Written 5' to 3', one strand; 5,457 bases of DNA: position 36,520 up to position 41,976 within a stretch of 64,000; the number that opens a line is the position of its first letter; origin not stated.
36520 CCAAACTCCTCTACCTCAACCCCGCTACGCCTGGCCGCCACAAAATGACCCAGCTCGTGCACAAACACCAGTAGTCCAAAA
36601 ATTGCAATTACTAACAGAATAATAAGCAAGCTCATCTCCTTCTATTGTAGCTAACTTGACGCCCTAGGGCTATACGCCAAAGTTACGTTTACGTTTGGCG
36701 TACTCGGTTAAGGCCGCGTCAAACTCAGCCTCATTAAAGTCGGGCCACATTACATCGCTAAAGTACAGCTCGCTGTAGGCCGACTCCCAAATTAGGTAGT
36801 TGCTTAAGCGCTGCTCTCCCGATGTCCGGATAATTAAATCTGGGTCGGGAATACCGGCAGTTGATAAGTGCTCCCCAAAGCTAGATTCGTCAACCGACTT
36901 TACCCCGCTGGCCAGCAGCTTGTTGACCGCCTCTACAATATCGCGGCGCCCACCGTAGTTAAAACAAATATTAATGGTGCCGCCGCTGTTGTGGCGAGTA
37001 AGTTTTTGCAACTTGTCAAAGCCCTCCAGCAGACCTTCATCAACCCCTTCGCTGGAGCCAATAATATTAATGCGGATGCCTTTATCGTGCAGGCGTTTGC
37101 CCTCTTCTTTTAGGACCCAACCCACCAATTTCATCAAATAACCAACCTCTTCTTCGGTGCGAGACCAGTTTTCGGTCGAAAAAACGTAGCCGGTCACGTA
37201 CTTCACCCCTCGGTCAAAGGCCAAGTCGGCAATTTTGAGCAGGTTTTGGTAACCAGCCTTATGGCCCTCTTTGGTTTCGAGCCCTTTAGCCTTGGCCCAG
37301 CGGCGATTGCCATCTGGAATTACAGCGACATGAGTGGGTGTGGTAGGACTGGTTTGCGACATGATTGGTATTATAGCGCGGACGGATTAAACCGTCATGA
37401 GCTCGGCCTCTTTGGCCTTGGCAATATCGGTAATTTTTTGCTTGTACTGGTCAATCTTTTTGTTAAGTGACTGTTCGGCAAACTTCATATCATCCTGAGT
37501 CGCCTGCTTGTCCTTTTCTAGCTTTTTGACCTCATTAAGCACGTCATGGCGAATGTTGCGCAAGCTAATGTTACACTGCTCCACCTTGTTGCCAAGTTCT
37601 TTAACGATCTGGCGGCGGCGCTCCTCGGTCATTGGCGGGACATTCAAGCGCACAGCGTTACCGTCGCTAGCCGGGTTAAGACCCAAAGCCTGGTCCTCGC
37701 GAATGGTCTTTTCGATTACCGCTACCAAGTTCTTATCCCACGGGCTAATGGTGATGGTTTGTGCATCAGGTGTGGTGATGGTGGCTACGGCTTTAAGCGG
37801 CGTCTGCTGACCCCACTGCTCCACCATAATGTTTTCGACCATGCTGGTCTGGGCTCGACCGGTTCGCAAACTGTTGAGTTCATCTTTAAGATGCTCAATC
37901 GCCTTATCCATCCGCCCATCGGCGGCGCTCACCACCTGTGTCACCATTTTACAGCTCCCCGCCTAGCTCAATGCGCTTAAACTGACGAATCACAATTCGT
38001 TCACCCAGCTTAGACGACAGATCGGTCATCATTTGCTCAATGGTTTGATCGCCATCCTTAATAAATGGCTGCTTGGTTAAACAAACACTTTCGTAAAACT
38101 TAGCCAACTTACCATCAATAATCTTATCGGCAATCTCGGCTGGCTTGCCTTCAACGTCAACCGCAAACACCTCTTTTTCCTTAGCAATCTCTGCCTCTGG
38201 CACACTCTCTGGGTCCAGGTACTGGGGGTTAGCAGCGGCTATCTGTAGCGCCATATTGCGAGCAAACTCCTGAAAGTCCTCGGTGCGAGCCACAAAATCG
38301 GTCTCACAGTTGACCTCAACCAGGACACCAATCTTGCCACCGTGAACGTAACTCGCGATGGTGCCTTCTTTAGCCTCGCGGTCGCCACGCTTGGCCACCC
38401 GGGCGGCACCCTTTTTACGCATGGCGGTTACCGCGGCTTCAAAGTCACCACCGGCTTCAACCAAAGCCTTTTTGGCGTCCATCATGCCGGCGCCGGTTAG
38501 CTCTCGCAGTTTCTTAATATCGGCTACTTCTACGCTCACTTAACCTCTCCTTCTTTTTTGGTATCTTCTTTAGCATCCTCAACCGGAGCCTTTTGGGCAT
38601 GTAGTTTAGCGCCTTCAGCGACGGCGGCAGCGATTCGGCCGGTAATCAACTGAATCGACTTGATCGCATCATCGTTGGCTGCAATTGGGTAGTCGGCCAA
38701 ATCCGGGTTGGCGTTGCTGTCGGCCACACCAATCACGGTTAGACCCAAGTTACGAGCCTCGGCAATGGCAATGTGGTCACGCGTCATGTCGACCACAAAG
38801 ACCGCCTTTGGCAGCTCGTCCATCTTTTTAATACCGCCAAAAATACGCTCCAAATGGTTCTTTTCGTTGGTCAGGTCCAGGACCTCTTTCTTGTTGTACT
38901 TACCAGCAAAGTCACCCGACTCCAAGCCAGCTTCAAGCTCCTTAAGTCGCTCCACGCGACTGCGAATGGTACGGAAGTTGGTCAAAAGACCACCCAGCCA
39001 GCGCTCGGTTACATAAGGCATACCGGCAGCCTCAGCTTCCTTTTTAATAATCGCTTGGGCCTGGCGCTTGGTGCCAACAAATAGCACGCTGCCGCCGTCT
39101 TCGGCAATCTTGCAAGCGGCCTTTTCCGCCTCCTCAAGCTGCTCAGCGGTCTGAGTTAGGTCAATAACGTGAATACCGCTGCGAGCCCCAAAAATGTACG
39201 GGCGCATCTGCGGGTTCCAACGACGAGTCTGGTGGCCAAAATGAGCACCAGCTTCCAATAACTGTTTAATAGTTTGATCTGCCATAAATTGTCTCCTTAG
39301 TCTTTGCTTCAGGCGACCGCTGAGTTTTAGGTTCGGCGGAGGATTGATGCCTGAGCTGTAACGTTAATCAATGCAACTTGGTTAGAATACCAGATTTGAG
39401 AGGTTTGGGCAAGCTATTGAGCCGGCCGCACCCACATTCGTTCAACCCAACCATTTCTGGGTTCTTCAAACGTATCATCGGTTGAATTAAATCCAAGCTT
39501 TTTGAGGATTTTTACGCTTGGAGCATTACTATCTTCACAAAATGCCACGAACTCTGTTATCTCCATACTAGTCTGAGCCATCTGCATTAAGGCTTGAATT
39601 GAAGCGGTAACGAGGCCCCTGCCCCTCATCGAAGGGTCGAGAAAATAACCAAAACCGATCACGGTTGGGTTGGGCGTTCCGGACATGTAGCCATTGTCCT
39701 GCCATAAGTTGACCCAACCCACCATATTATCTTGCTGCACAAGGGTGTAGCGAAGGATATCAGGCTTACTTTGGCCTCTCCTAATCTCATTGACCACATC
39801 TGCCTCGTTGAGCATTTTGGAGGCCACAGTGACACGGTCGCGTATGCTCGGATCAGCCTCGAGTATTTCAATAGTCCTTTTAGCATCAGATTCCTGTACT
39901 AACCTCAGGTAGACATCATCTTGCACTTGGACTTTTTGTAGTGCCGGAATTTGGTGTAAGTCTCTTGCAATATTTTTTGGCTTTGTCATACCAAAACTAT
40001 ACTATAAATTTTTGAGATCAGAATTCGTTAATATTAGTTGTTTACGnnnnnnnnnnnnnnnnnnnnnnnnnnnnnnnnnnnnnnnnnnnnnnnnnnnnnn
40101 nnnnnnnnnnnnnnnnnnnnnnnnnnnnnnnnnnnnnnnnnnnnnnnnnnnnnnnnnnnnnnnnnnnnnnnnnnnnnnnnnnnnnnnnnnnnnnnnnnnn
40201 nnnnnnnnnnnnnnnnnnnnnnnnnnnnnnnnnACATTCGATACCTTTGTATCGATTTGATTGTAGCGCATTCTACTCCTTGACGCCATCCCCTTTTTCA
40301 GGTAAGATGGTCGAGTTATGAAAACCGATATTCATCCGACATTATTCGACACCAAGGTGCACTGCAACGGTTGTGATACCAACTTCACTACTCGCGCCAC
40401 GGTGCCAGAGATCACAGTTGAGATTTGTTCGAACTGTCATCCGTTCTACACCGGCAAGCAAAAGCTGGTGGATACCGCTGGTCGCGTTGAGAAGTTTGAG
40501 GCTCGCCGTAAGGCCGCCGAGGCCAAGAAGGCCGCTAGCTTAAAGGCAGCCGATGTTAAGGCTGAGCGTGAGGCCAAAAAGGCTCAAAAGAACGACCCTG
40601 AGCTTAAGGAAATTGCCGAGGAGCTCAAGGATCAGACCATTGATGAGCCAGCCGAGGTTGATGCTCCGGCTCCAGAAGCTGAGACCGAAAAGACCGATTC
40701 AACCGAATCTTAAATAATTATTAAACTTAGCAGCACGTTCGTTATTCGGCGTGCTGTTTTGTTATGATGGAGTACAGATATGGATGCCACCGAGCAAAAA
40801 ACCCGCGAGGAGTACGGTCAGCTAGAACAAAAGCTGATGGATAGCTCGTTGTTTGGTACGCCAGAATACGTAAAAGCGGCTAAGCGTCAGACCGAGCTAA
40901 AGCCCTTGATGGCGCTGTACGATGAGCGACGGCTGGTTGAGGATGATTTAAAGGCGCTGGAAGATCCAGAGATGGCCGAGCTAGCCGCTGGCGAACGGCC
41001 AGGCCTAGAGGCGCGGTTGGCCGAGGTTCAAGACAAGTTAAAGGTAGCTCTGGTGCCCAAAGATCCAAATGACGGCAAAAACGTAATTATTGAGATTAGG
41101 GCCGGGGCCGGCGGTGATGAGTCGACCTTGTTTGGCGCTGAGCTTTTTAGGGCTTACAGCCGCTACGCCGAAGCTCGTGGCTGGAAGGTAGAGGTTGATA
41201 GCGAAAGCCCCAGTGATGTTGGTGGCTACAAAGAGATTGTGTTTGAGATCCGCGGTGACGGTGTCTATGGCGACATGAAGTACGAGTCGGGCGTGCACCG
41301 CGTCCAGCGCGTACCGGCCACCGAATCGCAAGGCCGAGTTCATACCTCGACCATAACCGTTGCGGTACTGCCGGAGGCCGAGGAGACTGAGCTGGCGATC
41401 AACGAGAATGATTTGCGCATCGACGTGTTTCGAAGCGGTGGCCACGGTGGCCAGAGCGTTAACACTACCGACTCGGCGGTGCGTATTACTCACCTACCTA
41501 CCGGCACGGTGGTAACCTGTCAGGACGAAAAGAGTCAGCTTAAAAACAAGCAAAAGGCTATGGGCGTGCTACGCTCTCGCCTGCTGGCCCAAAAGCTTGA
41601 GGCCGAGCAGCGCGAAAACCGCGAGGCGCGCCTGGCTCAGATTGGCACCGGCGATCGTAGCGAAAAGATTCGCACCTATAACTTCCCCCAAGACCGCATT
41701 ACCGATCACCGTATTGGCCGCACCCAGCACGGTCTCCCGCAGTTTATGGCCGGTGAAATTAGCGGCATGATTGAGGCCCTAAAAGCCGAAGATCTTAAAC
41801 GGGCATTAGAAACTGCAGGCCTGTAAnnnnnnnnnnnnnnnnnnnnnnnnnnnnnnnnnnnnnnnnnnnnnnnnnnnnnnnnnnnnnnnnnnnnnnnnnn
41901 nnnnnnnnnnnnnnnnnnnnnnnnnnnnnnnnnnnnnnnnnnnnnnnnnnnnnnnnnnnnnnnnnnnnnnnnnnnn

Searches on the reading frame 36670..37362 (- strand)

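Call 78: search_protein_families(library=pfam, proteins=[window:36670-37362:-], max_evalue=0.00001)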
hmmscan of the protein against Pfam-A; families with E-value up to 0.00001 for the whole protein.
window:36670-37362:- (230 aa): 1 family
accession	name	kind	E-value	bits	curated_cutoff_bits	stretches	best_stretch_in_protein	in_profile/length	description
PF01255.24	Prenyltransf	-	1.7e-78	263.6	27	1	15-229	1-219/219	Putative undecaprenyl diphosphate synthase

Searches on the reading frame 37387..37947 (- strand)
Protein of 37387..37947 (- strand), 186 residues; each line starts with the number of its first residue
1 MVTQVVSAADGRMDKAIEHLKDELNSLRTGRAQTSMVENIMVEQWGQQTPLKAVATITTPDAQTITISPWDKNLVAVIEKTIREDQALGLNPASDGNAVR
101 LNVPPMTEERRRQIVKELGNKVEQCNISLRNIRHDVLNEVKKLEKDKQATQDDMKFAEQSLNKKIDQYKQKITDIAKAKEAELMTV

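Call 78: search_protein_families(library=pfam, proteins=[window:37387-37947:-], max_evalue=0.00001)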
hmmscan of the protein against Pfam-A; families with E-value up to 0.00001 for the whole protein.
window:37387-37947:- (186 aa): 1 family
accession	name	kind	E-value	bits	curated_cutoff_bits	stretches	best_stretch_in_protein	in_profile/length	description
PF01765.24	RRF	-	6.3e-55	185.9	29.7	1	20-184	1-164/164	Ribosome recycling factor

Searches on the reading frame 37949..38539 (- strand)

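Call 78: search_protein_families(library=pfam, proteins=[window:37949-38539:-], max_evalue=0.00001)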
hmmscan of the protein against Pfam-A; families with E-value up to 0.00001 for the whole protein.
window:37949-38539:- (196 aa): 1 family
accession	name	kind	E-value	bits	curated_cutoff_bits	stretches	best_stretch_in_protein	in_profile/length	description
PF00889.24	EF_TS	-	1e-35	123.7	27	1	54-193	75-203/204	Elongation factor TS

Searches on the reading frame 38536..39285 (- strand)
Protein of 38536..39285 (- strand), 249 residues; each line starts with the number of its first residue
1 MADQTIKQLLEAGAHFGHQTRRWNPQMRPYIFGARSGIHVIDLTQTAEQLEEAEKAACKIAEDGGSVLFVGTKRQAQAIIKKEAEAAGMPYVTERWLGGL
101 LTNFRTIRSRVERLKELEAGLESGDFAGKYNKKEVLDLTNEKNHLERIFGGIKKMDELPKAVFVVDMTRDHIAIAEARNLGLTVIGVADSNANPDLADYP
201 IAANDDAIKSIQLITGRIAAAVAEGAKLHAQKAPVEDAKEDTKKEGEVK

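Call 78: search_protein_families(library=pfam, proteins=[window:38536-39285:-], max_evalue=0.00001)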
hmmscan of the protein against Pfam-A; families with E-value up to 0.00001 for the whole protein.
window:38536-39285:- (249 aa): 1 family
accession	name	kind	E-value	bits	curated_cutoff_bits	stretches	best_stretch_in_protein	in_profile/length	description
PF00318.25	Ribosomal_S2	-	4.6e-89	297.8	26.1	1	9-225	1-216/216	Ribosomal protein S2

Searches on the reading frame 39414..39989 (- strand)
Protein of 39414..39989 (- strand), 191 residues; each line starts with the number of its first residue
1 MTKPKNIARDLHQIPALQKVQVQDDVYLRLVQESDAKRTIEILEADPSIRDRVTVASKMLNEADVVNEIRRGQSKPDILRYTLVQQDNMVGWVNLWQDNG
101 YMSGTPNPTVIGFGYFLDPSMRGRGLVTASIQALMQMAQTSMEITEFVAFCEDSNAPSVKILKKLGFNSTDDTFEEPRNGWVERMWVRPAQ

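Call 79: search_protein_families(library=pfam, proteins=[window:39414-39989:-], max_evalue=0.00001)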
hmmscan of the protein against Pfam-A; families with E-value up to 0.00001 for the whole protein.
window:39414-39989:- (191 aa): 2 families
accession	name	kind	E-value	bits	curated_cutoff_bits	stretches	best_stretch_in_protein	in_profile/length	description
PF13302.13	Acetyltransf_3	-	4.3e-16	60.3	25.4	1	26-168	2-138/138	Acetyltransferase (GNAT) domain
PF00583.31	Acetyltransf_1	-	1.5e-10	41.8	20.7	1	75-167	30-116/116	Acetyltransferase (GNAT) family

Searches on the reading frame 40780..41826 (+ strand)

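Call 79: search_protein_families(library=pfam, proteins=[window:40780-41826:+], max_evalue=0.00001)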
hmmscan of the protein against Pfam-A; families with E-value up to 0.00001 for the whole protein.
window:40780-41826:+ (348 aa): 2 families
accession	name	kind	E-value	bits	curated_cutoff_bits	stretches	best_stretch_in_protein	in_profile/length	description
PF03462.23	PCRF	-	9e-64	215.3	24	1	9-194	2-194/194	PCRF domain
PF00472.26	RF-1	-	8.2e-43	145.5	35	1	202-311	2-116/116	RF-1 domain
